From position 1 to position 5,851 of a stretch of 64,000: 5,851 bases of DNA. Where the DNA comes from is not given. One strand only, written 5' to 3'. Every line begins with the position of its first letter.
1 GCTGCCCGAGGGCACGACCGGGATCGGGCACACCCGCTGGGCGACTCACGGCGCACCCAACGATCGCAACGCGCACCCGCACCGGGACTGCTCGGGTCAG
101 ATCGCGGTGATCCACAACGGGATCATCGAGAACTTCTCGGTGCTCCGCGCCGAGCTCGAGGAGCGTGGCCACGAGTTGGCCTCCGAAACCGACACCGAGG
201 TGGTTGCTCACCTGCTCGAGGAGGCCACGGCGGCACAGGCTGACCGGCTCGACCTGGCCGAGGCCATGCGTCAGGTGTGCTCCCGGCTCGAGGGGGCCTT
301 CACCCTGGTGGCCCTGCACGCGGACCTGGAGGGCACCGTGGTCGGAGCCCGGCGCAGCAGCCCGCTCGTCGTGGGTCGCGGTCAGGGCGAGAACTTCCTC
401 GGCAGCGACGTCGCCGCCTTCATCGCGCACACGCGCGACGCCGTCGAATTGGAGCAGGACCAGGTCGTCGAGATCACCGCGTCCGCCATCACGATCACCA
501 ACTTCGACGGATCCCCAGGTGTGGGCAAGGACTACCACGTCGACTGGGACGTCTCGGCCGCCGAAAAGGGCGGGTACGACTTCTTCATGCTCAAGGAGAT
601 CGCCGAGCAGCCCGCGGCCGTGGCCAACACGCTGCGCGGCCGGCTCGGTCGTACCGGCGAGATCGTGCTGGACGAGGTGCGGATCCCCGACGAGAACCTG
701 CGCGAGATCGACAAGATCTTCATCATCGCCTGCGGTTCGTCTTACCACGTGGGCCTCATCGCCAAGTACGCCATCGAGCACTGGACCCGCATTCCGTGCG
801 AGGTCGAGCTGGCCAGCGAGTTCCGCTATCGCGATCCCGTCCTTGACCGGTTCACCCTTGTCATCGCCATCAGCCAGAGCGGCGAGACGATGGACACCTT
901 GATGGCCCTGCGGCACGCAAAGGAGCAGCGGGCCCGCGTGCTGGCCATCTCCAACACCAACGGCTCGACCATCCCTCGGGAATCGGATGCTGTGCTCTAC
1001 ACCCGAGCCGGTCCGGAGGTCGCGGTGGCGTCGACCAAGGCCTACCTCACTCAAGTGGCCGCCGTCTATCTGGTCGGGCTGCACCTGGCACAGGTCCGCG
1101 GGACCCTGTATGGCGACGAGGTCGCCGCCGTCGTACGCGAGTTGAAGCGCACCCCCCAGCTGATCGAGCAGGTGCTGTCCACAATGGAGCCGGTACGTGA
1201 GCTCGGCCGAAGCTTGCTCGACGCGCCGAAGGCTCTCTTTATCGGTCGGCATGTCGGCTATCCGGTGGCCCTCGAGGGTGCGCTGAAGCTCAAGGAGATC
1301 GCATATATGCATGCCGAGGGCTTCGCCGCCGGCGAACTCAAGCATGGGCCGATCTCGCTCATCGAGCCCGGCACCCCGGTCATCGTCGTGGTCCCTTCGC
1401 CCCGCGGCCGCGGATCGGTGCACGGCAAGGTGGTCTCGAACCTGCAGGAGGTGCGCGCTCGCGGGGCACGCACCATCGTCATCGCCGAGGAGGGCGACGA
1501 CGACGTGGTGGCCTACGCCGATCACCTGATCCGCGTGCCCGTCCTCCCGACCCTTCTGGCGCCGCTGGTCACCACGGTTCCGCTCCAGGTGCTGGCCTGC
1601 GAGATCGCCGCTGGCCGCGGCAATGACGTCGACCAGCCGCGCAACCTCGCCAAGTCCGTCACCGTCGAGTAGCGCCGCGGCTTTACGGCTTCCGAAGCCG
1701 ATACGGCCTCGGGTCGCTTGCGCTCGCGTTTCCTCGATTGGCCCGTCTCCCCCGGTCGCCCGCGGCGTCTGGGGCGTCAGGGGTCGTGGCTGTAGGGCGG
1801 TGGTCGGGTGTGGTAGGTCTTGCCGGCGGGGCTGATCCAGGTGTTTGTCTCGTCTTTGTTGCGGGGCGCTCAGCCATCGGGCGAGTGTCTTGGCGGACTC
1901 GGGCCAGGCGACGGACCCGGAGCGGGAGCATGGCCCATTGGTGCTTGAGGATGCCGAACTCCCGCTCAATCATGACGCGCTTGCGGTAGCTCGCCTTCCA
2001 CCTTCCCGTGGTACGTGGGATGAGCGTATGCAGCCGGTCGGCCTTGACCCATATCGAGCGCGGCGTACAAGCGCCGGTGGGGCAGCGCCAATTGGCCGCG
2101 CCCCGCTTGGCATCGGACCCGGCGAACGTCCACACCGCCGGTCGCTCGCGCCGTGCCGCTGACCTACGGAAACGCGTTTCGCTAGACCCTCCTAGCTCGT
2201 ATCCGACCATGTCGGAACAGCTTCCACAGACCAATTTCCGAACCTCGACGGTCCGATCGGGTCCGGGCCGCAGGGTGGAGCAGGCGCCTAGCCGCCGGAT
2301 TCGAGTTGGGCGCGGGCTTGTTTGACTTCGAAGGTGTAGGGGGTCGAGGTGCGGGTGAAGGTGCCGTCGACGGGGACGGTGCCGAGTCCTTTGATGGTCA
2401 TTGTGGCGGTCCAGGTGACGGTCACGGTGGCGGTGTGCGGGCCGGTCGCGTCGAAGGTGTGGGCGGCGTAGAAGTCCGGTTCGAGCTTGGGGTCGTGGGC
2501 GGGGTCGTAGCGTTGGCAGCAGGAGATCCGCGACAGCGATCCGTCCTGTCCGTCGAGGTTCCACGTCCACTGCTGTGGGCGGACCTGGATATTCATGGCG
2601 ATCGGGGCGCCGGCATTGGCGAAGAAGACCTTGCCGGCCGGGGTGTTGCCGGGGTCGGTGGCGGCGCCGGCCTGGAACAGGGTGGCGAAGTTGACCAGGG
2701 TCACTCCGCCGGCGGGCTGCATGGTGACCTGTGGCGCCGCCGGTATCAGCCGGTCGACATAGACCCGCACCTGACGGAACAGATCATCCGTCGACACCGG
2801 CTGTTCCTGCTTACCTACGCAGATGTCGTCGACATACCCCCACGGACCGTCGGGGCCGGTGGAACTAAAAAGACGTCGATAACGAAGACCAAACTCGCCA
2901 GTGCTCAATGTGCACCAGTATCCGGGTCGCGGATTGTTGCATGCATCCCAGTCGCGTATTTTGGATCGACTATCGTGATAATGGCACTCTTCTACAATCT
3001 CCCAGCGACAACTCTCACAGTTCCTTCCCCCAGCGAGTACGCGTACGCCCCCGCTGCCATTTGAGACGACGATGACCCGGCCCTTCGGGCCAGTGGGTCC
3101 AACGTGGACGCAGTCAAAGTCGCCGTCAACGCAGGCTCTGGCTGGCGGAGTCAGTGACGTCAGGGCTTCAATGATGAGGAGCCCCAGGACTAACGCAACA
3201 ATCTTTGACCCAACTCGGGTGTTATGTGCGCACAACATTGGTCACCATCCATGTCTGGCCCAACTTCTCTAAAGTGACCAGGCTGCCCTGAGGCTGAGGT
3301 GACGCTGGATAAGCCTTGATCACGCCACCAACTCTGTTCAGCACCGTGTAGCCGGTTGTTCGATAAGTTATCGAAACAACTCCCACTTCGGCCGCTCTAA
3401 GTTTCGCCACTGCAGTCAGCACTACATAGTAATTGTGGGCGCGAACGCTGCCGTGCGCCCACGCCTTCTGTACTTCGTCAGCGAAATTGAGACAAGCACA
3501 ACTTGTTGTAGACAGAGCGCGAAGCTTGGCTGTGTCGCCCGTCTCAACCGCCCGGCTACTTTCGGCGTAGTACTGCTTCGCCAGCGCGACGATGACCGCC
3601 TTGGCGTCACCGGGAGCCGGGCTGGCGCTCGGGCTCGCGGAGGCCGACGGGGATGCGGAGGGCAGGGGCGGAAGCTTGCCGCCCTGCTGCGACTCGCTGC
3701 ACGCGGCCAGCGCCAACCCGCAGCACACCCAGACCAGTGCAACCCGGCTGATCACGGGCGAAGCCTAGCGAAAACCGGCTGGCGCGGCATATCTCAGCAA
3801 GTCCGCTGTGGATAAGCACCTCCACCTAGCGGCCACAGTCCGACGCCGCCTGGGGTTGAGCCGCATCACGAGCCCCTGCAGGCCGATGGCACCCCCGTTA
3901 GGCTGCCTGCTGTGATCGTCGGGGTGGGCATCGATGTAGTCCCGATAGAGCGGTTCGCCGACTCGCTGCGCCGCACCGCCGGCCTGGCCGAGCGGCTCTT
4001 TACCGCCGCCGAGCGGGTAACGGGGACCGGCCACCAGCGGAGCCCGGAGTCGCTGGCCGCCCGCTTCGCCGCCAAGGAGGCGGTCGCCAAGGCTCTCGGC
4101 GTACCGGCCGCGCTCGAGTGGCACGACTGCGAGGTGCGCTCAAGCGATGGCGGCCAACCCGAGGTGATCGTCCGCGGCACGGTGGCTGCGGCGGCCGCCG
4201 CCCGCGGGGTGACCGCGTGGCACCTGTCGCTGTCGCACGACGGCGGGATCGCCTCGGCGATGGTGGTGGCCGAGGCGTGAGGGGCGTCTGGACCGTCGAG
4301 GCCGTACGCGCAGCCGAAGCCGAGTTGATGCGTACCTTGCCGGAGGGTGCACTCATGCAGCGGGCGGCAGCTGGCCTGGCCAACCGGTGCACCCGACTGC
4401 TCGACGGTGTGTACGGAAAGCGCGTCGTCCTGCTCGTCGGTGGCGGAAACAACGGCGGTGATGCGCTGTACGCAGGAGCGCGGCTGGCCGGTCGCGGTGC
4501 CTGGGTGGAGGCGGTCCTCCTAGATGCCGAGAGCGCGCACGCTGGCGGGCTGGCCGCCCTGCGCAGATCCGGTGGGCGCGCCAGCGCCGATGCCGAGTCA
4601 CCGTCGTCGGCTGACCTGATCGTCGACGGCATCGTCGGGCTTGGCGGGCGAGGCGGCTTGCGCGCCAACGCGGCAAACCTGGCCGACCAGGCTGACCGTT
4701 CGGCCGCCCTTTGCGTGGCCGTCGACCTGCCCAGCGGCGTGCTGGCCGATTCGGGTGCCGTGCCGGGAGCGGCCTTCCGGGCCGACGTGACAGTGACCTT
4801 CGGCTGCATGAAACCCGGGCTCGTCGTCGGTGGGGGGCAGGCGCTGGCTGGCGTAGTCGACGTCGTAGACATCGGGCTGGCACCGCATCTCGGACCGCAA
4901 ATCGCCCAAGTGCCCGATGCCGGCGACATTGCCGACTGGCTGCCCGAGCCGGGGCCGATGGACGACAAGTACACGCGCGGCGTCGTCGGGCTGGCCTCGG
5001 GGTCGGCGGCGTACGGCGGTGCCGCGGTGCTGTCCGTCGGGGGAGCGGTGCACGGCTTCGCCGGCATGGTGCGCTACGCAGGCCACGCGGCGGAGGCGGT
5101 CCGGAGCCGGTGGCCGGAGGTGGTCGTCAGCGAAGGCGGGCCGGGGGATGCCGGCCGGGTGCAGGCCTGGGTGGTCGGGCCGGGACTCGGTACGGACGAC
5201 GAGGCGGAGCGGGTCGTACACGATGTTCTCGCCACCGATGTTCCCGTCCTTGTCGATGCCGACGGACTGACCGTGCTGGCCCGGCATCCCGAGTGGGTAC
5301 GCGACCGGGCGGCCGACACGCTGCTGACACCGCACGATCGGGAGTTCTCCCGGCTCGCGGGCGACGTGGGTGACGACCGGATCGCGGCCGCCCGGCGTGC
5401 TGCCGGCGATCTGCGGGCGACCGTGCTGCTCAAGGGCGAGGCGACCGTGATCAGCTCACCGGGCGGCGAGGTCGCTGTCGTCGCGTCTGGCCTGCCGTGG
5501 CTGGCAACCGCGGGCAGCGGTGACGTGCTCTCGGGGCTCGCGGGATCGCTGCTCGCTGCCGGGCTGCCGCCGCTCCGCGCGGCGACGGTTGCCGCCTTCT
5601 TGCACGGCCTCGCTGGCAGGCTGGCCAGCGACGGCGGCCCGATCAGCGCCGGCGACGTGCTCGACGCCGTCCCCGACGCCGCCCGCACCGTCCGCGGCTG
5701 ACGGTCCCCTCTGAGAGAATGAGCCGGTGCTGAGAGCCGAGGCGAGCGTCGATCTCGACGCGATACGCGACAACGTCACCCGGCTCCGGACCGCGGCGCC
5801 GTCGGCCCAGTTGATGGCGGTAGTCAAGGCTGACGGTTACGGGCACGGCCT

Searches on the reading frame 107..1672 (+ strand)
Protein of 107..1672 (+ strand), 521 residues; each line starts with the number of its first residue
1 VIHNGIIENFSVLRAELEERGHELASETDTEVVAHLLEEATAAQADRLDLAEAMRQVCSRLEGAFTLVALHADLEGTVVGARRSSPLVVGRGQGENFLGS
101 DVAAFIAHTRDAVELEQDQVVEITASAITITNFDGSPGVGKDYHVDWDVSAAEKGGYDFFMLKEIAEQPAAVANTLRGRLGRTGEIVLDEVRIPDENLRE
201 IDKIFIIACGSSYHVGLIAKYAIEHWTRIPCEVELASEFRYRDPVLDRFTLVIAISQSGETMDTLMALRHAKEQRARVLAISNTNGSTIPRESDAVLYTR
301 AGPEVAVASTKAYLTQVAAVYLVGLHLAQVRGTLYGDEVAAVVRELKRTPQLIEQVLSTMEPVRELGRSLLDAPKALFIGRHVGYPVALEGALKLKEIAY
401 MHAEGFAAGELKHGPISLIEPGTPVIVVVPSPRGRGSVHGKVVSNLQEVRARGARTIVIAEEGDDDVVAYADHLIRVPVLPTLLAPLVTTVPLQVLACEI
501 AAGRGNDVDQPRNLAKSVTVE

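Call 46: search_protein_families(library=pfam, proteins=[window:107-1672:+], max_evalue=0.0001)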
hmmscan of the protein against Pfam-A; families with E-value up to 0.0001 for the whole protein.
window:107-1672:+ (521 aa): 3 families
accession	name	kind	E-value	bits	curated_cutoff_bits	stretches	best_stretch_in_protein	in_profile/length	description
PF01380.27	SIS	-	6.7e-62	207.5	25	2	198-322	2-127/131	SIS domain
PF13537.11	GATase_7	-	2.7e-11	44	25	1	2-105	27-121/123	Glutamine amidotransferase domain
PF13522.11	GATase_6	-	5.1e-10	39.9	27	1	1-94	41-123/130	Glutamine amidotransferase domain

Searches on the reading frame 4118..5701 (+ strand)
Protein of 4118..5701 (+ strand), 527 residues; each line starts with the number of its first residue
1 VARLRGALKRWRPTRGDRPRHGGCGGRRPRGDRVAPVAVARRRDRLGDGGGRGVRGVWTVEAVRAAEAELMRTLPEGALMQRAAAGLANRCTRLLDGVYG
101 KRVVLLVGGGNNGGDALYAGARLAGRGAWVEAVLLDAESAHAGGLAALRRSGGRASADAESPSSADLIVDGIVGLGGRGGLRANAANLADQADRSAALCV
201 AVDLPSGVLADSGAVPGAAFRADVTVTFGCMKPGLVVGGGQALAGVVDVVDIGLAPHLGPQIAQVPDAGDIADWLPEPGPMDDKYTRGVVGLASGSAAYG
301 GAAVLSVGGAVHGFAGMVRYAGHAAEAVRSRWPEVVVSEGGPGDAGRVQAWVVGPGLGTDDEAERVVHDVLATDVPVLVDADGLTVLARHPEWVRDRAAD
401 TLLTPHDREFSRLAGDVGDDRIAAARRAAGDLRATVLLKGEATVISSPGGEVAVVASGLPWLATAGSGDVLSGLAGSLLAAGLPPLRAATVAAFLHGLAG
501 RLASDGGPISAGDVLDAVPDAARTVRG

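Call 46: search_protein_families(library=pfam, proteins=[window:4118-5701:+], max_evalue=0.0001)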
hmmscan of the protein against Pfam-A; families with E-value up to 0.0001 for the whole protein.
window:4118-5701:+ (527 aa): 2 families
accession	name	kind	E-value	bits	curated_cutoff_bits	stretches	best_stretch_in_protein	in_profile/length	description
PF01256.23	Carb_kinase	-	3.2e-56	191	27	1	291-505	2-225/242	NAD(P)H-hydrate dehydratase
PF03853.21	YjeF_N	-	6.9e-36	124.2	24.9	1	78-234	3-169/169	YjeF-related protein N-terminus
